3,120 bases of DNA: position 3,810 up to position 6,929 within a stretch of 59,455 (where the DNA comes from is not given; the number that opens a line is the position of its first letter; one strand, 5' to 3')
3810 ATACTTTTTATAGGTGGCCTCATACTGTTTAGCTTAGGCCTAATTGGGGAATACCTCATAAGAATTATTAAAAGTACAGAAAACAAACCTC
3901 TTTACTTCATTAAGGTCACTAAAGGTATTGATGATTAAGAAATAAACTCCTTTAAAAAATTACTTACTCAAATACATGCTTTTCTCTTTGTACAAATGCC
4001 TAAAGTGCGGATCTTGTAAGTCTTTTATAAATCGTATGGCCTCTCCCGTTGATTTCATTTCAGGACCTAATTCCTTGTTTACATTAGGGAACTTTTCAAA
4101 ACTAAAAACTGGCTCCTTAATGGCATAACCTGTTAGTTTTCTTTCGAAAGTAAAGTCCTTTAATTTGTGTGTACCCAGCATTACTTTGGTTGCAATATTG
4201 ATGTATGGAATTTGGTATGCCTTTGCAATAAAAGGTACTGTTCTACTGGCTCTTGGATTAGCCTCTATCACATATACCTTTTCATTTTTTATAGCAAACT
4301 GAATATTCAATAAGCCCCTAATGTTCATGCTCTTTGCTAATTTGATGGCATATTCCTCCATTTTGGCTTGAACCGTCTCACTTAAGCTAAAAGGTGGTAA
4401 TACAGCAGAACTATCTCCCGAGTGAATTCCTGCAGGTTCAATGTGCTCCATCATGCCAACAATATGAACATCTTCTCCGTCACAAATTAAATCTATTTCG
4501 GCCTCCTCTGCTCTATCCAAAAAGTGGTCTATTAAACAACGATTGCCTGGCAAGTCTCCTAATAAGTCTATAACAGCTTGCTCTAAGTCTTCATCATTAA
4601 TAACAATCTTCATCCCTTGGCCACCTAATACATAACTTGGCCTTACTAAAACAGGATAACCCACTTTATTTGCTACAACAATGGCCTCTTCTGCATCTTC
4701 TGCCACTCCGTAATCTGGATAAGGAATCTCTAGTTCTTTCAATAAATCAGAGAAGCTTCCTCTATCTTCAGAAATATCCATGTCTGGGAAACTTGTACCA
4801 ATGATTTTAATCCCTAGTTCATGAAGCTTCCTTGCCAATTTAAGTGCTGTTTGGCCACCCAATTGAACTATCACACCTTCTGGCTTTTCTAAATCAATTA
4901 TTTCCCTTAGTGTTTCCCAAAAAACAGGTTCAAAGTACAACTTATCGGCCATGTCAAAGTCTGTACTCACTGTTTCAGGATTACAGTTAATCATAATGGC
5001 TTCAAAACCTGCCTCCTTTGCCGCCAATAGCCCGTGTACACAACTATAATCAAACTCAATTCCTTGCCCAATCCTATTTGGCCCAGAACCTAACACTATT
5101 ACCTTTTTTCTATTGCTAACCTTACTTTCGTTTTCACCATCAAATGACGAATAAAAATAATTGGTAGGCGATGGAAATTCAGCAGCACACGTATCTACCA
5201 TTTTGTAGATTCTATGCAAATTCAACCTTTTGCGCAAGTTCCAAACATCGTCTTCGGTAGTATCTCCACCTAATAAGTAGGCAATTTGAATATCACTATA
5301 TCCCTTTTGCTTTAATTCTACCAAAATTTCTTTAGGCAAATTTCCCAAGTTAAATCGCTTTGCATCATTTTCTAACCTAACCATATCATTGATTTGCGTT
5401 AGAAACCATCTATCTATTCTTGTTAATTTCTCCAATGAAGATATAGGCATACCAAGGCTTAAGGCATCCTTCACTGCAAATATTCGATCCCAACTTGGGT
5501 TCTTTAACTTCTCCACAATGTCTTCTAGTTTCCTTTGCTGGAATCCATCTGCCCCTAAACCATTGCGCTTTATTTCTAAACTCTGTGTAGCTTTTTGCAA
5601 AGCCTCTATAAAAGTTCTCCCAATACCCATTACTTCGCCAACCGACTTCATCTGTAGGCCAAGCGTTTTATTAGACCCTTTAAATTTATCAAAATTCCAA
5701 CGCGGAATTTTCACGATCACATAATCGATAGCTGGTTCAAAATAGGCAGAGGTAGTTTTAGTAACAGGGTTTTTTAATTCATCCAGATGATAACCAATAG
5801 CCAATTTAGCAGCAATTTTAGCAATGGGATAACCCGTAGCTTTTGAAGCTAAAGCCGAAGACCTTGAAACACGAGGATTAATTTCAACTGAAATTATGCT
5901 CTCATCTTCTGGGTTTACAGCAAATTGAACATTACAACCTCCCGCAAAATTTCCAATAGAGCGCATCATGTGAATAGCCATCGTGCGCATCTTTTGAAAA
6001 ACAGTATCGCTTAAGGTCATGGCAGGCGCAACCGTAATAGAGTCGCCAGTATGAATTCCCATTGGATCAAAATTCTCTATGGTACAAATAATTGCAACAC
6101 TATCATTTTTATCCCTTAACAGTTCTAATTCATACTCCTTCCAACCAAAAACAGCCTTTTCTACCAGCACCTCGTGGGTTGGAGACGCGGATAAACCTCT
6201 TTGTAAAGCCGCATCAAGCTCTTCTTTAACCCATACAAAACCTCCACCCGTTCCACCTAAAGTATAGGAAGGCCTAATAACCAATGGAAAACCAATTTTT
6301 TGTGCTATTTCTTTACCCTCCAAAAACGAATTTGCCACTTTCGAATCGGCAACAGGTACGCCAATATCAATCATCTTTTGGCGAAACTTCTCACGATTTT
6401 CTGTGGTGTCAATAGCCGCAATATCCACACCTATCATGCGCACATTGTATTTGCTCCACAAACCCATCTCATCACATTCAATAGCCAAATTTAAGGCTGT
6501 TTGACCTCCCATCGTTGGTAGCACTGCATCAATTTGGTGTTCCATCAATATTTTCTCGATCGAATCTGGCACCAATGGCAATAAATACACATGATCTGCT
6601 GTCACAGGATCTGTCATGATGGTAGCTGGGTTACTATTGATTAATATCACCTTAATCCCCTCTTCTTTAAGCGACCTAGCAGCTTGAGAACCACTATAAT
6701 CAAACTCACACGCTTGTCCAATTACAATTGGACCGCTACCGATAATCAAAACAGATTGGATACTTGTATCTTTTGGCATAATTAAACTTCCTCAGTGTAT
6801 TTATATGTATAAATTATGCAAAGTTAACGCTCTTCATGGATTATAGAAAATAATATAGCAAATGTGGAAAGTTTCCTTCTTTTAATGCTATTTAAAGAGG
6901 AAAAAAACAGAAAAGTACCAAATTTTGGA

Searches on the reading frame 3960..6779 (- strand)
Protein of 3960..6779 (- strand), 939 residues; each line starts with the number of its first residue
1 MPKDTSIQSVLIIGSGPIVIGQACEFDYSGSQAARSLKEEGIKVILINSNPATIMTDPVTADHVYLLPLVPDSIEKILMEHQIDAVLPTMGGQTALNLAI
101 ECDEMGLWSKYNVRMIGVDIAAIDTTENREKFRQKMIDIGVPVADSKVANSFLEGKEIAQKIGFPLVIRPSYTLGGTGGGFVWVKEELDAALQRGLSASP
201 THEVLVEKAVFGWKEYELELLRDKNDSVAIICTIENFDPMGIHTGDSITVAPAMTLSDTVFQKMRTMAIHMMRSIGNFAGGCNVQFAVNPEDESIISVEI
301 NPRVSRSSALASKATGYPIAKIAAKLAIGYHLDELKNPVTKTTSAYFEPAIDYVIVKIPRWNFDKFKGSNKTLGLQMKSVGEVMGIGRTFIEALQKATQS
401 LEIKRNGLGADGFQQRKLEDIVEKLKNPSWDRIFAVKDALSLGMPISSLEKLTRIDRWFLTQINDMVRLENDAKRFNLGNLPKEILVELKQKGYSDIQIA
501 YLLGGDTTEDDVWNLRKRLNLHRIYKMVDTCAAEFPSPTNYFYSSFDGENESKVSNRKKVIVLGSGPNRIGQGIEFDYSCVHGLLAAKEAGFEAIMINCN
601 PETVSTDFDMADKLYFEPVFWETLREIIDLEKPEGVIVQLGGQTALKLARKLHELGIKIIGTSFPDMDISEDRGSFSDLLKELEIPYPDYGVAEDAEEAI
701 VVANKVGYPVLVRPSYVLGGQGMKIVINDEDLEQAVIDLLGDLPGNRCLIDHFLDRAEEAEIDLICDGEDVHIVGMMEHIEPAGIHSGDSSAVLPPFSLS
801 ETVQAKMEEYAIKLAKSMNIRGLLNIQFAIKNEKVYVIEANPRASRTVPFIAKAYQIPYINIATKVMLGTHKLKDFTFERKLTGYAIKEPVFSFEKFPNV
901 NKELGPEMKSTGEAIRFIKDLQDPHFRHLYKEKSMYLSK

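Call 6: search_protein_families(library=pfam, proteins=[window:3960-6779:-])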
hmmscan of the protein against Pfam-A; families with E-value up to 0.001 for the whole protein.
window:3960-6779:- (939 aa): 11 families
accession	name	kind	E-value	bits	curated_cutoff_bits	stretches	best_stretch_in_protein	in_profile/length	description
PF02786.22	CPSase_L_D2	-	1.5e-99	332.2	19.8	2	129-334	2-210/211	Carbamoyl-phosphate synthase L chain, ATP binding domain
PF25596.1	CPSase_L_D1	-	2.7e-92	305.1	27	2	557-667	2-116/118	Carbamoyl phosphate synthase preATP-grasp domain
PF02787.25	CPSase_L_D3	-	2.8e-23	82.1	26.6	1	423-502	1-79/80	Carbamoyl-phosphate synthetase large chain, oligomerisation domain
PF02222.28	ATP-grasp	-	9.3e-20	71.5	27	2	679-844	2-163/179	ATP-grasp domain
PF07478.18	Dala_Dala_lig_C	-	4e-16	59.6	24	2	685-842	7-174/204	D-ala D-ala ligase C-terminus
PF02655.19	ATP-grasp_3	-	2.8e-11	44.2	23.2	1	677-844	8-157/160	ATP-grasp domain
PF01071.24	GARS_A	-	1.9e-08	34.8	27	1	678-843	8-188/194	Phosphoribosylglycinamide synthetase, ATP-grasp (A) domain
PF15632.11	ATPgrasp_Ter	-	2.9e-08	34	29.1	1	805-873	47-114/131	ATP-grasp in the biosynthetic pathway with Ter operon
PF13535.11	ATP-grasp_4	-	6.9e-07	29.4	27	0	707-843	2-151/160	ATP-grasp domain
PF13549.11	ATP-grasp_5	-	9.6e-06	25.5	27.6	0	677-712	16-51/221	ATP-grasp domain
PF08442.15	ATP-grasp_2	-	0.00086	19.4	29.5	0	678-741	9-77/202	ATP-grasp domain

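Call 10: find_related_loci(query=window:3960-6779:-, collection=genome_contigs, flank=10000)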
Query window:3960-6779:- (939 aa) in genome_contigs; peptide patterns used: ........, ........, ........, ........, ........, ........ (x = any residue, [..] = any of these).
600 stretches matched a pattern (row limit reached: there are more); 591 encode a relative of the query (tblastn E <= 1e-3); the best 80 are kept; 80 distinct loci.
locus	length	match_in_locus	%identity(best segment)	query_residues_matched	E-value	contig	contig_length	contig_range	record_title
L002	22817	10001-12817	90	1-939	0e+0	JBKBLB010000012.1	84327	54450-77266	MAG: Bacteroidia bacterium isolate 21I_069.bin.68 NODE_321_length_84327_cov_32.208560, whole genome shotgun sequence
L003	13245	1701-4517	86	1-939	0e+0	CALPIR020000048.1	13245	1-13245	MAG: Chitinophaga pinensis isolate HRS-ES8-bin-125 genome assembly, contig: HRS-ES8-C1526, whole genome shotgun sequence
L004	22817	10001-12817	86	1-939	0e+0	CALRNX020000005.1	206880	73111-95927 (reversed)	MAG: Chitinophaga pinensis isolate JJ-KL21111-146-3-mx-bin594 genome assembly, contig: JJ-KL21111-146-C12, whole genome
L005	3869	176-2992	86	1-939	0e+0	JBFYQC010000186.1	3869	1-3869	MAG: Bacteroidota bacterium isolate PPR_0171 PPR_0171_bin.34.fa_k121_85269, whole genome shotgun sequence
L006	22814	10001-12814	80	1-939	0e+0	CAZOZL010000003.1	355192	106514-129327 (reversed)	MAG TPA_asm: uncultured Burkholderiales bacterium isolate SRP215229_co1_118 genome assembly, contig: NODE_5_length_35519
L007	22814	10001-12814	79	1-939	0e+0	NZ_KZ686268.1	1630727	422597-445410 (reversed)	Pedobacter yulinensis strain YL28-9 Scaffold1, whole genome shotgun sequence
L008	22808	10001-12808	78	1-937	0e+0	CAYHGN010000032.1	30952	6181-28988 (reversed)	MAG TPA_asm: uncultured Sphingobacterium sp. isolate ERP119702_co1_112 genome assembly, contig: NODE_1409_length_30952_c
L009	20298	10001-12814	77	1-939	0e+0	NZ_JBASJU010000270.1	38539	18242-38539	MAG: Daejeonella sp. isolate MFD12110_ilm_asm_bin19 k127_12799, whole genome shotgun sequence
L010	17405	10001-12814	79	1-939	0e+0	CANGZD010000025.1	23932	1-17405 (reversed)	MAG: Sphingobacteriaceae bacterium isolate RE-18aug17-58 genome assembly, contig: RE-18aug17-C2732, whole genome shotgun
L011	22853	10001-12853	78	1-939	0e+0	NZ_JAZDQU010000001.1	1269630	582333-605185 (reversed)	Pedobacter flavus strain VNH31 contig1, whole genome shotgun sequence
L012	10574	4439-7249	79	1-939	0e+0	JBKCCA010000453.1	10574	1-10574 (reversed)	MAG: bacterium isolate samp_511_concoct_714 samp_511_1140267, whole genome shotgun sequence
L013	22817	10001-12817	78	1-939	0e+0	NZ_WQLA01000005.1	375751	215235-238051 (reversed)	Mucilaginibacter aquatilis strain HME9299 5, whole genome shotgun sequence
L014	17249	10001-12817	78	1-939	0e+0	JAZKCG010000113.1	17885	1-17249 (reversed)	MAG: Bacteroidota bacterium isolate ADI_H3L2_122-bin022 ADIH3L2_B022_0_000000000113, whole genome shotgun sequence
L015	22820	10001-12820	78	1-939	0e+0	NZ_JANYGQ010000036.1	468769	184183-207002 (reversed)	MAG: Mucilaginibacter sp. isolate 341R_metabinner_5 341R_k141_321784, whole genome shotgun sequence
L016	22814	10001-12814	79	1-939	0e+0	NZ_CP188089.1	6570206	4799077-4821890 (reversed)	Mucilaginibacter sp. R-33 chromosome, complete genome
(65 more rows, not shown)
